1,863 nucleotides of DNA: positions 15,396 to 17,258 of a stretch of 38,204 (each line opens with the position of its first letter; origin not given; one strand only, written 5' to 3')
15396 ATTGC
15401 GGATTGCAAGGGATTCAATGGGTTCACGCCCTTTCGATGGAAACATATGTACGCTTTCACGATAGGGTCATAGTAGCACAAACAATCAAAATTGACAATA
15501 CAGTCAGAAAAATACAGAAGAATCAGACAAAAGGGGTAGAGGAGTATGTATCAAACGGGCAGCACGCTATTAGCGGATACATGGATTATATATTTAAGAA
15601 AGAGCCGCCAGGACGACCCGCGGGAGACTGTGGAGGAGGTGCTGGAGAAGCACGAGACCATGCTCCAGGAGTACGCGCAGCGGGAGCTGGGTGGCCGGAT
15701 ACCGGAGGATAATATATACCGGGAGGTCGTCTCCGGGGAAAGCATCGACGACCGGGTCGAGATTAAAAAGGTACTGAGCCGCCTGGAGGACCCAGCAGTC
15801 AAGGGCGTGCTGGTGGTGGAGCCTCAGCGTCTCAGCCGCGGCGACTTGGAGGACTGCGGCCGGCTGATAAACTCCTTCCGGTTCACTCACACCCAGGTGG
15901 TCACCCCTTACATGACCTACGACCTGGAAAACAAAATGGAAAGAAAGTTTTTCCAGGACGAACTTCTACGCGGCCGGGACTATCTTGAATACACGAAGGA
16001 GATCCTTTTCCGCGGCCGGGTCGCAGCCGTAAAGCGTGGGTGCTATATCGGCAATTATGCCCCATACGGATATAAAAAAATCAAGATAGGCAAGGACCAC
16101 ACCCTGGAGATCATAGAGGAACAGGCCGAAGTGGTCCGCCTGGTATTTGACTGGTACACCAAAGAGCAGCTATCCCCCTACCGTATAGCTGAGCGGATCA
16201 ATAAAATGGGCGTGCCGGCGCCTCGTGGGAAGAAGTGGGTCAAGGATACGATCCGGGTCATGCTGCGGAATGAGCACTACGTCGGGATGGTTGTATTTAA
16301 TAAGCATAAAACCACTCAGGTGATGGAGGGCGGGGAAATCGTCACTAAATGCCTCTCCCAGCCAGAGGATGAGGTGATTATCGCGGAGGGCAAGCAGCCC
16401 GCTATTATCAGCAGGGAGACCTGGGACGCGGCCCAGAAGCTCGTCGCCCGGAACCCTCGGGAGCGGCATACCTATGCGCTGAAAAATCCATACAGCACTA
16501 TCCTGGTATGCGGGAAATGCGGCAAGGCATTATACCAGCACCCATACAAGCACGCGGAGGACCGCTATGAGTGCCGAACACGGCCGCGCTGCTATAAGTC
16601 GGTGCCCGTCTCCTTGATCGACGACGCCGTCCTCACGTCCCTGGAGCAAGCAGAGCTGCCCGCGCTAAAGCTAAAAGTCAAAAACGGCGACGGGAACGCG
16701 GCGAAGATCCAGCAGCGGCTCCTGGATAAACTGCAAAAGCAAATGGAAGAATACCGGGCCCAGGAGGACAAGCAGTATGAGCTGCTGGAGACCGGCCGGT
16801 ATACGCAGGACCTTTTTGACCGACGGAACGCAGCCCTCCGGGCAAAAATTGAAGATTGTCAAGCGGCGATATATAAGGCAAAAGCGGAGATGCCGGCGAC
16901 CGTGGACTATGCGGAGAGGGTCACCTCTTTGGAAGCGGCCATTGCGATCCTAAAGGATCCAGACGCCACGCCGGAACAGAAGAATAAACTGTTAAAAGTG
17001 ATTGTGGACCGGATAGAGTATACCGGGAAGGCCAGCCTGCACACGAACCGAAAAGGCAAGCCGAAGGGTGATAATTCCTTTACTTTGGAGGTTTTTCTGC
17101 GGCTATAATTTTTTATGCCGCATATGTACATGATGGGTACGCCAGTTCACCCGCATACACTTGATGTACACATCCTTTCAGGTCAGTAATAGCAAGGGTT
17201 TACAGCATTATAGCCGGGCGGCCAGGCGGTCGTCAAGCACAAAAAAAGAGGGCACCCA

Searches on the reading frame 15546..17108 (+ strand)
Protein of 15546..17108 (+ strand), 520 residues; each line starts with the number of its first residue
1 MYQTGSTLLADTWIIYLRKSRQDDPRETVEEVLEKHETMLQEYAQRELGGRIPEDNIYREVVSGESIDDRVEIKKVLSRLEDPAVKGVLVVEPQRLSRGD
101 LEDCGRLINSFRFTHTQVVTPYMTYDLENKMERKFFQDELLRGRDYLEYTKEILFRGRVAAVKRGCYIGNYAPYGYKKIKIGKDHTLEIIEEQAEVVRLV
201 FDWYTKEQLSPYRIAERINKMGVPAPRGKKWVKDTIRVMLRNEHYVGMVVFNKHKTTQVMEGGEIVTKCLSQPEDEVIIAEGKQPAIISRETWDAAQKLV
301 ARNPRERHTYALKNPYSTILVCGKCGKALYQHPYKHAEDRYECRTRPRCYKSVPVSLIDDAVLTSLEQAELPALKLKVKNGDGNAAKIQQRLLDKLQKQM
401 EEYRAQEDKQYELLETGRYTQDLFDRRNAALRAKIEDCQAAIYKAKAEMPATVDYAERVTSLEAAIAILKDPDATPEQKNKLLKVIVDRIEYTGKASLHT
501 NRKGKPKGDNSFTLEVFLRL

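Call 6: search_protein_families(library=phrogs, proteins=[window:15546-17108:+], max_evalue=0.01)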
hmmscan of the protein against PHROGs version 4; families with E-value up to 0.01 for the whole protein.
window:15546-17108:+ (520 aa): 2 families
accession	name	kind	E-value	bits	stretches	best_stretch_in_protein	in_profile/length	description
phrog_95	-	integration and excision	6.1e-89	300.3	1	13-496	90-559/651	integrase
phrog_7701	-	DNA, RNA and nucleotide metabolism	5.8e-05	24.4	0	282-342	67-131/137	DNA invertase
